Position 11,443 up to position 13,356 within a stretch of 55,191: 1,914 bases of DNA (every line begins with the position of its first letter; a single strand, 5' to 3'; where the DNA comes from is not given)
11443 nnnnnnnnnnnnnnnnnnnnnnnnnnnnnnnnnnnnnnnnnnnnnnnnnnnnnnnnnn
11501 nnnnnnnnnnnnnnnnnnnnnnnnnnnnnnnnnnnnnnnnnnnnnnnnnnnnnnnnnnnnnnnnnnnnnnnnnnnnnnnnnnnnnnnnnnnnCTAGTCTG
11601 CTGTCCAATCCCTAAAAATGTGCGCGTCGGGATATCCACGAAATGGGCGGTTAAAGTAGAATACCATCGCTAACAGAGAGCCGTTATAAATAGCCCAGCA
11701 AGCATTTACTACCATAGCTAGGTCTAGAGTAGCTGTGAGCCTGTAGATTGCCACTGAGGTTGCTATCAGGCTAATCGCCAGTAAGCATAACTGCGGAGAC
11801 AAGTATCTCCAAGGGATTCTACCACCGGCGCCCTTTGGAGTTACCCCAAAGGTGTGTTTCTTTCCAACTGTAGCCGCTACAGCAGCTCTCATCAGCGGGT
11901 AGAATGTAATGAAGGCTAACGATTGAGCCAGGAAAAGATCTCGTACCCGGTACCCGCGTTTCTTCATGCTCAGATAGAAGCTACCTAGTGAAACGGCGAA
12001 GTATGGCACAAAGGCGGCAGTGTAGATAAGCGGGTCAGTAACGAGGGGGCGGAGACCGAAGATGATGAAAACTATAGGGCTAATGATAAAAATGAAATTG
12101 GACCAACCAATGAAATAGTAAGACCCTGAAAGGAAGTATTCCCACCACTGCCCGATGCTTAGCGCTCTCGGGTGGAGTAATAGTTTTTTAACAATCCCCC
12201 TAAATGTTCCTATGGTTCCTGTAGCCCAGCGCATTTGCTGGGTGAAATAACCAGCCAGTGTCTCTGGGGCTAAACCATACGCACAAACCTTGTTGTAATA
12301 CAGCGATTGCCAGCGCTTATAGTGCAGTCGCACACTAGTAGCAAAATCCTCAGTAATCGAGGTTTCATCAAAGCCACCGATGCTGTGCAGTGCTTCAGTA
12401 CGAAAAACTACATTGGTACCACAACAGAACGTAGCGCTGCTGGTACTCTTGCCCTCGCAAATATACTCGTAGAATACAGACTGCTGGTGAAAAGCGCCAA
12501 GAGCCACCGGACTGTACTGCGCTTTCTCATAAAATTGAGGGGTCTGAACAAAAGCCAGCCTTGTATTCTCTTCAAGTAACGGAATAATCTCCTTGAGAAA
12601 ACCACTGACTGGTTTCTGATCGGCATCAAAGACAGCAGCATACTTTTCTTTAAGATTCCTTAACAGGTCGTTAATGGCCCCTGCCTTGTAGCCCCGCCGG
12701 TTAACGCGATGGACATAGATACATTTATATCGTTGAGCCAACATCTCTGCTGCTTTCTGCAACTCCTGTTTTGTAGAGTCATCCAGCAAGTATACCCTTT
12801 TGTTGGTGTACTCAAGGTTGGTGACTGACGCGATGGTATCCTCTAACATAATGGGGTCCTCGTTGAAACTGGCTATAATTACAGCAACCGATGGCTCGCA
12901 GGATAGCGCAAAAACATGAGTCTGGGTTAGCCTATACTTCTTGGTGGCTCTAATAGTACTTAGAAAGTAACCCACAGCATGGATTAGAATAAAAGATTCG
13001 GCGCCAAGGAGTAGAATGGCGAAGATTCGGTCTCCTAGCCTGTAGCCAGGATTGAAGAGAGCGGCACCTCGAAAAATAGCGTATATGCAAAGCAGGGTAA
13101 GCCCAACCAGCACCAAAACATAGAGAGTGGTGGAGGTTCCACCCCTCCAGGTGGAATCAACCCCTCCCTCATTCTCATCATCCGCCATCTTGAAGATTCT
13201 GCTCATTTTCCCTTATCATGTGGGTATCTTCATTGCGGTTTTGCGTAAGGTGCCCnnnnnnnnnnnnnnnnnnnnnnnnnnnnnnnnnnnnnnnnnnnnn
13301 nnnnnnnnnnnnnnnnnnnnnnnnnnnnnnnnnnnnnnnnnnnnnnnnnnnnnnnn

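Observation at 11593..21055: Eight-gene operon coupling three KaiC/RecA-like ATPases and a phosphorelay to trehalose synthase and a cellulose-synthase-like GT2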

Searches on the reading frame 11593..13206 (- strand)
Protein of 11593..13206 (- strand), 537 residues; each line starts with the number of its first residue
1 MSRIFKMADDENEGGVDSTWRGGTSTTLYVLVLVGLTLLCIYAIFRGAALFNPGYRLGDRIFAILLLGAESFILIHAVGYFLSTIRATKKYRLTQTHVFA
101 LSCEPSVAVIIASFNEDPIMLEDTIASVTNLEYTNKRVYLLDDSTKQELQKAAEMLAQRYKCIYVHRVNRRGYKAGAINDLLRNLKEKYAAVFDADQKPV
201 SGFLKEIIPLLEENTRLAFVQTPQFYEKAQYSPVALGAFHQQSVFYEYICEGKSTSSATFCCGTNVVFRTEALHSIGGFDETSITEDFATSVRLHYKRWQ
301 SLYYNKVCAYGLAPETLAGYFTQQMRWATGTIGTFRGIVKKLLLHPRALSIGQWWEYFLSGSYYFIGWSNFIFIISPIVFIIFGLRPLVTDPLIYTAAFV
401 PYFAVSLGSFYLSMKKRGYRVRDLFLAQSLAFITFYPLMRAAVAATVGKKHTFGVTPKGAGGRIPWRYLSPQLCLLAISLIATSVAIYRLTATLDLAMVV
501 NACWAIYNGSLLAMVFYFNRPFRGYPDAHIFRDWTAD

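Call 4: search_protein_families(library=pfam, proteins=[window:11593-13206:-], max_evalue=0.01)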
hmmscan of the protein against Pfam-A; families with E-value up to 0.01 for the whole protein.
window:11593-13206:- (537 aa): 5 families
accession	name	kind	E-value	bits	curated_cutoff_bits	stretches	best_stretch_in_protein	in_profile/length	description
PF13641.12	Glyco_tranf_2_3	-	1e-26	94.9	27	1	105-330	1-230/230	Glycosyltransferase like family 2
PF13632.12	Glyco_trans_2_3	-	4.2e-21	76.1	27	1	192-398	4-193/198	Glycosyl transferase family group 2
PF00535.33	Glycos_transf_2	-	3.6e-20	73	23.3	1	109-276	2-167/168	Glycosyl transferase family 2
PF13506.12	Glyco_transf_21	-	6.2e-09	36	21.7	1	173-328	17-173/174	Glycosyl transferase family 21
PF03552.20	Cellulose_synt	-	1.9e-07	30.5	24.7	1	282-381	420-522/722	Cellulose synthase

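Call 25: search_solved_structures(query=window:11593-13206:-, max_evalue=0.001)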
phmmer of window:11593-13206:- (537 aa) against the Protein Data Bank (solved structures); distinct sequences matched with E-value up to 0.001: 10.
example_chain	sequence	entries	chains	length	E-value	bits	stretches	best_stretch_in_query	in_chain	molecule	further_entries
9b8v_E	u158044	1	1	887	2.3e-42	148.8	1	29-512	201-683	Cellulose synthase catalytic subunit [UDP-forming]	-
7lby_A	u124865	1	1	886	2.3e-42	148.8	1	29-512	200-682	Cellulose synthase catalytic subunit [UDP-forming]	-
9fmv_A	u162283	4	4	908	2.5e-42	148.7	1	29-512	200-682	Cellulose synthase catalytic subunit [UDP-forming]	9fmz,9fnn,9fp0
5ej1_A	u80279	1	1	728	1.1e-38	136.7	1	51-473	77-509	Putative cellulose synthase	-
4hg6_A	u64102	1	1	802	1.4e-38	136.4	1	51-473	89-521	Cellulose Synthase Subunit A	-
4p00_A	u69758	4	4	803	1.4e-38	136.4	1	51-473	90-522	Cellulose Synthase A subunit | Cellulose Synthase subunit A | Putative cellulose synthase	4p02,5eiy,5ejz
8dqk_A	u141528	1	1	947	0.00026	23.3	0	277-336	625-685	Cellulose synthase-like CslF6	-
6yv7_A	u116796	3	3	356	0.00049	22.4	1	104-329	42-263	Glycosyl transferase, family 2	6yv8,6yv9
6yv7_B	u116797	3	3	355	0.00049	22.4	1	104-329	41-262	Glycosyl transferase, family 2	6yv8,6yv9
7d5k_A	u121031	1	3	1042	0.0007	21.9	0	278-336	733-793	Cellulose synthase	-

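Call 41: search_protein_families(library=ncbifam, proteins=[window:11593-13206:-], max_evalue=0.00001)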
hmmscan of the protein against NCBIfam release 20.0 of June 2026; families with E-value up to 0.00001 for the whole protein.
window:11593-13206:- (537 aa): 10 families
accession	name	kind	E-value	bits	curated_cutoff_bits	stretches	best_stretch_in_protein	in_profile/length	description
TIGR03030.1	CelA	equivalog_domain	2.4e-71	240.7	699.1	1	28-513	57-557/714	UDP-forming cellulose synthase catalytic subunit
NF008558.0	PRK11498.1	equivalog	8.8e-50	169.5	992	1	27-510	199-680/872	UDP-forming cellulose synthase catalytic subunit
TIGR03937.1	PgaC_IcaA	equivalog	1.2e-28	100.2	422.3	1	73-415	16-352/407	poly-beta-1,6-N-acetyl-D-glucosamine synthase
TIGR04242.1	nodulat_NodC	equivalog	1.1e-12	47.6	550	1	91-175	34-121/395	chitooligosaccharide synthase NodC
TIGR03965.1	mycofact_glyco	equivalog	4.8e-11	42.2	280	1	100-307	69-276/467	mycofactocin biosynthesis glycosyltransferase MftF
NF047683.1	TeichurnBiosyTuaG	equivalog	2.2e-08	34.1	400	1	103-222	4-121/252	teichuronic acid biosynthesis protein TuaG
NF003958.0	PRK05454.2-1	equivalog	4.5e-08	31.7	419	1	62-224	59-241/704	glucans biosynthesis glucosyltransferase MdoH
TIGR03111.1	glyc2_xrt_Gpos1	hypoth_equivalog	6e-08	31.9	363.95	1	74-335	19-290/439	TIGR03111 family XrtG-associated glycosyltransferase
TIGR01556.1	rhamnosyltran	subfamily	6.2e-06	25.6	200.55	1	123-282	9-169/281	rhamnosyltransferase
NF041875.1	EPS_EpsD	equivalog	7.8e-06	25.5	370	0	108-317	2-213/325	exopolysaccharide biosynthesis glycosyltransferase EpsD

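Call 49: find_homologous_proteins(query=window:11593-13206:-, max_evalue=1e-20)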
Query window:11593-13206:- (537 aa): 1344 proteins with E <= 1e-20 among 8000 candidates; the best 120 are listed.
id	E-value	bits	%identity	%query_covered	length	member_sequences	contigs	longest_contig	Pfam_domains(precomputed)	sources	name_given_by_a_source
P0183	0.0e+0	1227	100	100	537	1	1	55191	PF13632.13,PF13506.14,PF13641.13,PF03552.21,PF00535.33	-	-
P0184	4.9e-289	978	78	100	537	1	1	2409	PF13632.13,PF13506.14,PF13641.13,PF03552.21,PF00535.33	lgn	-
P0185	2.8e-287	972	78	100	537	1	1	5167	PF13632.13,PF13506.14,PF13641.13,PF03552.21,PF00535.33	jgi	-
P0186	5.3e-287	971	79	99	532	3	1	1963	PF13632.13,PF13506.14,PF13641.13,PF03552.21,PF00535.33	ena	-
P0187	3.3e-240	817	66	100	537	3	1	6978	PF13632.13,PF13506.14,PF13641.13,PF03552.21,PF00535.33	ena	-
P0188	3.6e-237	807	64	100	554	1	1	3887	PF13632.13,PF13506.14,PF13641.13,PF03552.21,PF00535.33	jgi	jgi:cellulose synthase (UDP-forming)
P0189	5.3e-234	796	64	100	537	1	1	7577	PF13632.13,PF13506.14,PF13641.13,PF03552.21,PF00535.33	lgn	-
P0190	7.5e-230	782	64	100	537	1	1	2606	PF13632.13,PF13506.14,PF13641.13,PF03552.21,PF00535.33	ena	-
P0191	3.6e-229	780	67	94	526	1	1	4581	PF13632.13,PF13506.14,PF13641.13,PF03552.21,PF00535.33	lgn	-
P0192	3.2e-226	770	63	100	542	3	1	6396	PF13632.13,PF13506.14,PF13641.13,PF03552.21,PF00535.33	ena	-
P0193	2.4e-220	751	60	100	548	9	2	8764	PF13632.13,PF13506.14,PF13641.13,PF00535.33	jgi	jgi:cellulose synthase (UDP-forming)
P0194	3.0e-220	751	63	95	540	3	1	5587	PF13632.13,PF13506.14,PF13641.13,PF03552.21,PF00535.33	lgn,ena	-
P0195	8.7e-220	749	64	92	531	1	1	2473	PF13632.13,PF13506.14,PF13641.13,PF03552.21,PF00535.33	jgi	jgi:cellulose synthase (UDP-forming)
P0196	9.0e-220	749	62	95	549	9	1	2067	PF13632.13,PF13506.14,PF13641.13,PF03552.21,PF00535.33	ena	-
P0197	6.4e-216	736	62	96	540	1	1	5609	PF13632.13,PF13506.14,PF13641.13,PF03552.21,PF00535.33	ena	-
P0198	8.0e-214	730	61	98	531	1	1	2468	PF13632.13,PF13506.14,PF13641.13,PF03552.21,PF00535.33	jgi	jgi:cellulose synthase (UDP-forming)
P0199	5.7e-208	710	59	95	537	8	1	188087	PF13632.13,PF13506.14,PF13641.13,PF03552.21,PF00535.33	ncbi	-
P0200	3.8e-204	698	58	94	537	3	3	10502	PF13632.13,PF13506.14,PF13641.13,PF03552.21,PF00535.33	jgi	-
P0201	5.1e-204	697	59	94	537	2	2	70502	PF13632.13,PF13506.14,PF13641.13,PF03552.21,PF00535.33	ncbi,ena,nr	ncbi:MAG: glycosyltransferase [Dehalococcoidia bacterium]|nr:glycosyltransferase [Dehalococcoidia ba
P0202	6.1e-204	697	59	91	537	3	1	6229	PF13632.13,PF13506.14,PF13641.13,PF03552.21,PF00535.33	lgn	-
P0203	4.4e-203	694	58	95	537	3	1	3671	PF13632.13,PF13506.14,PF13641.13,PF03552.21,PF00535.33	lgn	-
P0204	5.0e-202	691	57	98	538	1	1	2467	PF13632.13,PF13506.14,PF13641.13,PF00535.33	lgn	-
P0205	5.4e-201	687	56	95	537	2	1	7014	PF13632.13,PF13506.14,PF13641.13,PF03552.21,PF00535.33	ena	-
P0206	7.4e-201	687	57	95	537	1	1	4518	PF13632.13,PF13506.14,PF13641.13,PF03552.21,PF00535.33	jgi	-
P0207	7.4e-201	687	60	92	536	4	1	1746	PF13632.13,PF13506.14,PF13641.13,PF03552.21,PF00535.33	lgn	-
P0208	2.2e-200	685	58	93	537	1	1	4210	PF13632.13,PF13506.14,PF13641.13,PF03552.21,PF00535.33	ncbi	-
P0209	7.1e-200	684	57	94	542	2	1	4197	PF13632.13,PF13506.14,PF13641.13,PF03552.21,PF00535.33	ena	-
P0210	1.9e-199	682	56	97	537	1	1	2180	PF13632.13,PF13506.14,PF13641.13,PF03552.21,PF00535.33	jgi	-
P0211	2.7e-199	682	55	98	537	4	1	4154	PF13632.13,PF13506.14,PF13641.13,PF03552.21,PF00535.33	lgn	-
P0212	4.7e-196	671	58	92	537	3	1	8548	PF13632.13,PF13506.14,PF13641.13,PF03552.21,PF00535.33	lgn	-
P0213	4.0e-193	661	63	85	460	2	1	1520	PF13632.13,PF13506.14,PF13641.13,PF00535.33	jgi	jgi:cellulose synthase (UDP-forming)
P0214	6.0e-192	657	56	95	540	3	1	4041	PF13632.13,PF13506.14,PF13641.13,PF03552.21,PF00535.33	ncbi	-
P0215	1.6e-187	643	52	96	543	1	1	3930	PF13632.13,PF13506.14,PF13641.13,PF03552.21,PF00535.33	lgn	-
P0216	3.7e-179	615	56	91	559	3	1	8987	PF13632.13,PF13506.14,PF13641.13,PF03552.21,PF00535.33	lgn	-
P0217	7.2e-179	614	55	91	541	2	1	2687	PF13632.13,PF13506.14,PF13641.13,PF03552.21,PF00535.33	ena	-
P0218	1.4e-178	613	54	97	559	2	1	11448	PF13632.13,PF13506.14,PF13641.13,PF03552.21,PF00535.33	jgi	jgi:cellulose synthase (UDP-forming)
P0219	1.9e-178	613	56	89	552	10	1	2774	PF13632.13,PF13506.14,PF13641.13,PF03552.21,PF00535.33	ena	-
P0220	7.3e-178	611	53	94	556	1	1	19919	PF13632.13,PF13506.14,PF13641.13,PF03552.21,PF00535.33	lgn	-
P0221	8.3e-178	611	54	97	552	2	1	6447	PF13632.13,PF13506.14,PF13641.13,PF03552.21,PF00535.33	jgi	jgi:cellulose synthase (UDP-forming)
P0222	9.6e-177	607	64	76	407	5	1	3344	PF13632.13,PF13506.14,PF13641.13,PF03552.21,PF00535.33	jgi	-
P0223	9.6e-176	604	51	97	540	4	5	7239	PF13632.13,PF13506.14,PF13641.13,PF03552.21,PF00535.33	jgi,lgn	-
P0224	2.7e-175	602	53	99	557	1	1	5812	PF13632.13,PF13506.14,PF13641.13,PF03552.21,PF00535.33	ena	-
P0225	1.2e-174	600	52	97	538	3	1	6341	PF13632.13,PF13506.14,PF13641.13,PF03552.21,PF00535.33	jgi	-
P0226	1.8e-174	600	55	91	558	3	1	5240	PF13632.13,PF13506.14,PF13641.13,PF03552.21,PF00535.33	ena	-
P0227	3.1e-174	599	54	89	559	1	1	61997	PF13632.13,PF13506.14,PF13641.13,PF03552.21,PF00535.33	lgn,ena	-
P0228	4.2e-174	598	53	93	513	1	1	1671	PF13632.13,PF13506.14,PF13641.13,PF03552.21,PF00535.33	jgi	jgi:cellulose synthase (UDP-forming)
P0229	1.9e-173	596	55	89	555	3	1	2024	PF13632.13,PF13506.14,PF13641.13,PF03552.21,PF00535.33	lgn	-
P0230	1.9e-173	596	53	94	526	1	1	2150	PF13632.13,PF13506.14,PF13641.13,PF03552.21,PF00535.33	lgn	-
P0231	8.4e-173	594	68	71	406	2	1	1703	PF13632.13,PF13506.14,PF13641.13,PF03552.21,PF00535.33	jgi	-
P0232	3.0e-172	592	54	92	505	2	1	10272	PF13632.13,PF13506.14,PF13641.13,PF03552.21,PF00535.33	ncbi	-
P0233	8.3e-171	588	55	91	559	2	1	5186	PF13632.13,PF13506.14,PF13641.13,PF03552.21,PF00535.33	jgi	jgi:cellulose synthase (UDP-forming)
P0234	1.8e-169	583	51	97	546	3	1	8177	PF13632.13,PF13506.14,PF13641.13,PF03552.21,PF00535.33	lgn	-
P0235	9.1e-169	581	53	92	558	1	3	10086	PF13632.13,PF13506.14,PF13641.13,PF03552.21,PF00535.33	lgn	-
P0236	3.7e-167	576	50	99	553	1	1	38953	PF13632.13,PF13506.14,PF13641.13,PF03552.21,PF00535.33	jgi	jgi:cellulose synthase (UDP-forming)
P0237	1.3e-166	574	55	91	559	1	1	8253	PF13632.13,PF13506.14,PF13641.13,PF03552.21,PF00535.33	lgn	-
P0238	3.4e-166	572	53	89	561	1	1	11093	PF13632.13,PF13506.14,PF13641.13,PF03552.21,PF00535.33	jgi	jgi:cellulose synthase/poly-beta-1,6-N-acetylglucosamine synthase-like glycosyltransferase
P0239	1.8e-165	570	52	91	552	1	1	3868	PF13632.13,PF13506.14,PF13641.13,PF03552.21,PF00535.33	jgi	jgi:cellulose synthase (UDP-forming)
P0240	1.1e-157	544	49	93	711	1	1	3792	PF13632.13,PF10111.15,PF13506.14,PF13641.13,PF03552.21,PF00535.33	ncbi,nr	ncbi:MAG: hypothetical protein JWN98_349, partial [Abditibacteriota bacterium]|nr:hypothetical prote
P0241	4.8e-155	536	48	95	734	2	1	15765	PF13632.13,PF13506.14,PF13641.13,PF03552.21,PF00535.33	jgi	jgi:cellulose synthase (UDP-forming)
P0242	1.7e-151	524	48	92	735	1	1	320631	PF13632.13,PF13506.14,PF13641.13,PF03552.21,PF00535.33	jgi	jgi:cellulose synthase (UDP-forming)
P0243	6.0e-150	519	46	96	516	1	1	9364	PF13632.13,PF10111.15,PF13506.14,PF13641.13,PF03552.21,PF00535.33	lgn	-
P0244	9.1e-150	518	47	90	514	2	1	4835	PF13632.13,PF13506.14,PF13641.13,PF00535.33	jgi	-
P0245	1.7e-149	517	49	94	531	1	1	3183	PF13632.13,PF13506.14,PF13641.13,PF03552.21,PF00535.33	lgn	-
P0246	4.2e-149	516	48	91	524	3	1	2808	PF13632.13,PF10111.15,PF13506.14,PF13641.13,PF00535.33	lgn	-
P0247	1.4e-148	514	48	95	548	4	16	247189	PF13632.13,PF13506.14,PF13641.13,PF03552.21,PF00535.33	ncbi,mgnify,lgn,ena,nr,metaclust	ncbi:MAG: glycosyltransferase [Chloroflexi bacterium]|mgnify:CR=1 FL=1|nr:glycosyltransferase [Chlor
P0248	3.8e-148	513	48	92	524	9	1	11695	PF13632.13,PF13506.14,PF13641.13,PF03552.21,PF00535.33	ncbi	-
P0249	1.2e-147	511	48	91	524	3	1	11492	PF13632.13,PF13506.14,PF13641.13,PF03552.21,PF00535.33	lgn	-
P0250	3.1e-147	510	47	94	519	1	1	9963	PF13632.13,PF13506.14,PF13641.13,PF00535.33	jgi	-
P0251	4.6e-147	509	47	94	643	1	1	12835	PF13632.13,PF13506.14,PF13641.13,PF03552.21,PF00535.33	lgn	-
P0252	8.6e-147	508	47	95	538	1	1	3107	PF13632.13,PF13506.14,PF13641.13,PF03552.21,PF00535.33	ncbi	-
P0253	1.4e-146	508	47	93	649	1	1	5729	PF13632.13,PF13641.13,PF00535.33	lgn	-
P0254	3.1e-146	507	47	91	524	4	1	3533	PF13632.13,PF13506.14,PF13641.13,PF03552.21,PF00535.33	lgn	-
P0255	3.9e-146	506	47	91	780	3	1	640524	PF13632.13,PF13506.14,PF13641.13,PF03552.21,PF00535.33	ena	-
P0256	5.1e-146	506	66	61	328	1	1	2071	PF13632.13,PF13506.14,PF13641.13,PF03552.21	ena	-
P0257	7.3e-146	505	46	97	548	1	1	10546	PF13632.13,PF13506.14,PF13641.13,PF03552.21,PF00535.33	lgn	-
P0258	1.9e-145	504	47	95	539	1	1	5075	PF13632.13,PF13506.14,PF13641.13,PF03552.21,PF00535.33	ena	-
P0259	2.3e-145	504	47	91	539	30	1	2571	PF13632.13,PF13506.14,PF13641.13,PF03552.21,PF00535.33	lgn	-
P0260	8.2e-145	502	46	93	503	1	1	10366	PF13632.13,PF13506.14,PF13641.13,PF03552.21,PF00535.33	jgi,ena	-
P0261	3.1e-144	500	47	94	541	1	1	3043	PF13632.13,PF13506.14,PF13641.13,PF03552.21,PF00535.33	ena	-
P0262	6.0e-144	499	48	93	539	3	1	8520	PF13632.13,PF13506.14,PF13641.13,PF03552.21,PF00535.33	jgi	jgi:cellulose synthase (UDP-forming)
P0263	1.0e-143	498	46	95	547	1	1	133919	PF13632.13,PF13506.14,PF13641.13,PF03552.21,PF00535.33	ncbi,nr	ncbi:MAG: glycosyltransferase [Acidobacteriota bacterium]|nr:glycosyltransferase [Acidobacteriota ba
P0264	1.3e-143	498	48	92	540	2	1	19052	PF13632.13,PF13506.14,PF13641.13,PF03552.21,PF00535.33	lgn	-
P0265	1.7e-143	498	47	92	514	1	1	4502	PF13632.13,PF13506.14,PF13641.13,PF03552.21,PF00535.33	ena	-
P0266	1.8e-143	497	48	90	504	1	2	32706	PF13632.13,PF13506.14,PF13641.13,PF03552.21,PF00535.33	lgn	-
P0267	3.4e-143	496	47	91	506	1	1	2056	PF13632.13,PF13506.14,PF13641.13,PF03552.21,PF00535.33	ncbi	-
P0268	4.2e-143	496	46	93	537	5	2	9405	PF13632.13,PF13506.14,PF13641.13,PF03552.21,PF00535.33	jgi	-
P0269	4.5e-143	496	50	89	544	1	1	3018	PF13632.13,PF13506.14,PF13641.13,PF03552.21,PF00535.33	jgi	jgi:cellulose synthase (UDP-forming)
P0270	7.0e-143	495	48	92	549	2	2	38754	PF13632.13,PF13506.14,PF13641.13,PF03552.21,PF00535.33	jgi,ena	-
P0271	9.4e-143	495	46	95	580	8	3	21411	PF13632.13,PF13506.14,PF13641.13,PF03552.21,PF00535.33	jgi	-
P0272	1.2e-142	495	49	88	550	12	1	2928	PF13632.13,PF13506.14,PF13641.13,PF03552.21,PF00535.33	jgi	-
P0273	1.8e-142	494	48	92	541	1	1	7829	PF13632.13,PF13506.14,PF13641.13,PF03552.21,PF00535.33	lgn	-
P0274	2.7e-142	494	47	92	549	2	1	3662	PF13632.13,PF13506.14,PF13641.13,PF03552.21,PF00535.33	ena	-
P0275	3.0e-142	493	48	93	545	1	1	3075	PF13632.13,PF13506.14,PF13641.13,PF03552.21,PF00535.33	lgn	-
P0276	4.1e-142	493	47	96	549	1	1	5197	PF13632.13,PF13506.14,PF13641.13,PF03552.21,PF00535.33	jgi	jgi:cellulose synthase (UDP-forming)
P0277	4.5e-142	493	47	93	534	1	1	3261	PF13632.13,PF13506.14,PF13641.13,PF03552.21,PF00535.33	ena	-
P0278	4.8e-142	493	47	89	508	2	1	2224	PF13632.13,PF13506.14,PF13641.13,PF03552.21,PF00535.33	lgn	-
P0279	5.9e-142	492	48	91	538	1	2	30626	PF13632.13,PF13506.14,PF13641.13,PF03552.21,PF00535.33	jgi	jgi:cellulose synthase (UDP-forming)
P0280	6.2e-142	492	47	89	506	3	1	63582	PF13632.13,PF13506.14,PF13641.13,PF03552.21,PF00535.33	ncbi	ncbi:glycosyltransferase family 2 protein [Candidatus Omnitrophota bacterium]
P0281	6.3e-142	492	46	91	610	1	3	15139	PF13632.13,PF13506.14,PF13641.13,PF03552.21,PF00535.33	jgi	-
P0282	9.6e-142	492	47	93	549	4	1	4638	PF13632.13,PF13506.14,PF13641.13,PF03552.21,PF00535.33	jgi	jgi:cellulose synthase (UDP-forming)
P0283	1.0e-141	492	49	91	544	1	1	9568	PF13632.13,PF13506.14,PF13641.13,PF03552.21,PF00535.33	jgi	jgi:cellulose synthase/poly-beta-1,6-N-acetylglucosamine synthase-like glycosyltransferase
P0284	1.7e-141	491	48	93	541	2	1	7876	PF13632.13,PF13506.14,PF13641.13,PF03552.21,PF00535.33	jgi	jgi:cellulose synthase (UDP-forming)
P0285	1.8e-141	491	47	93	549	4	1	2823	PF13632.13,PF13506.14,PF13641.13,PF03552.21,PF00535.33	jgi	jgi:cellulose synthase (UDP-forming)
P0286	1.9e-141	491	47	92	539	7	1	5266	PF13632.13,PF13506.14,PF13641.13,PF03552.21,PF00535.33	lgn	-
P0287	2.0e-141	491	48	91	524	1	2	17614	PF13632.13,PF13506.14,PF13641.13,PF03552.21,PF00535.33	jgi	jgi:cellulose synthase (UDP-forming)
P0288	2.0e-141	491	47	92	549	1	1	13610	PF13632.13,PF13506.14,PF13641.13,PF03552.21,PF00535.33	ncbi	ncbi:MAG: glycosyltransferase [Candidatus Bathyarchaeota archaeon]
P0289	2.4e-141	490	47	92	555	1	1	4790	PF13632.13,PF13506.14,PF13641.13,PF03552.21,PF00535.33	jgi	jgi:cellulose synthase (UDP-forming)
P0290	3.8e-141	490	47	94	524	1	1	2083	PF13632.13,PF13506.14,PF13641.13,PF03552.21,PF00535.33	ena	-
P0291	4.4e-141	490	46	93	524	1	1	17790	PF13632.13,PF13506.14,PF13641.13,PF03552.21,PF00535.33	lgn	-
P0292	4.6e-141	489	47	91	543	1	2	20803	PF13632.13,PF13506.14,PF13641.13,PF03552.21,PF00535.33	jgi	jgi:cellulose synthase (UDP-forming)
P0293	5.4e-141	489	46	93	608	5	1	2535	PF13632.13,PF13506.14,PF13641.13,PF03552.21,PF00535.33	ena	-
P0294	6.5e-141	489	45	92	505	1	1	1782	PF13632.13,PF13506.14,PF13641.13,PF03552.21,PF00535.33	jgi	-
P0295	8.0e-141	489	46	95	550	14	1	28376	PF13632.13,PF13506.14,PF13641.13,PF03552.21,PF00535.33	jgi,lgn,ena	-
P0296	1.0e-140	488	47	92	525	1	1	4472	PF13632.13,PF13641.13,PF00535.33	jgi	jgi:cellulose synthase (UDP-forming)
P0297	1.0e-140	488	46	91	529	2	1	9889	PF13632.13,PF13641.13,PF03552.21,PF00535.33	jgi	jgi:cellulose synthase (UDP-forming)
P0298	1.2e-140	488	46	92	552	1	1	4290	PF13632.13,PF13506.14,PF13641.13,PF03552.21,PF00535.33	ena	-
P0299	1.5e-140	488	46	93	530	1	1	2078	PF13632.13,PF10111.15,PF13506.14,PF13641.13,PF00535.33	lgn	-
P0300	2.0e-140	487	46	95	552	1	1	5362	PF13632.13,PF13506.14,PF13641.13,PF03552.21,PF00535.33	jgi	jgi:cellulose synthase (UDP-forming)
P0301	2.4e-140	487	46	92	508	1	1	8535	PF13632.13,PF13506.14,PF13641.13,PF03552.21,PF00535.33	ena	-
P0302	2.9e-140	487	48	92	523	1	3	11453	PF13632.13,PF13506.14,PF13641.13,PF03552.21,PF00535.33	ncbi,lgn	-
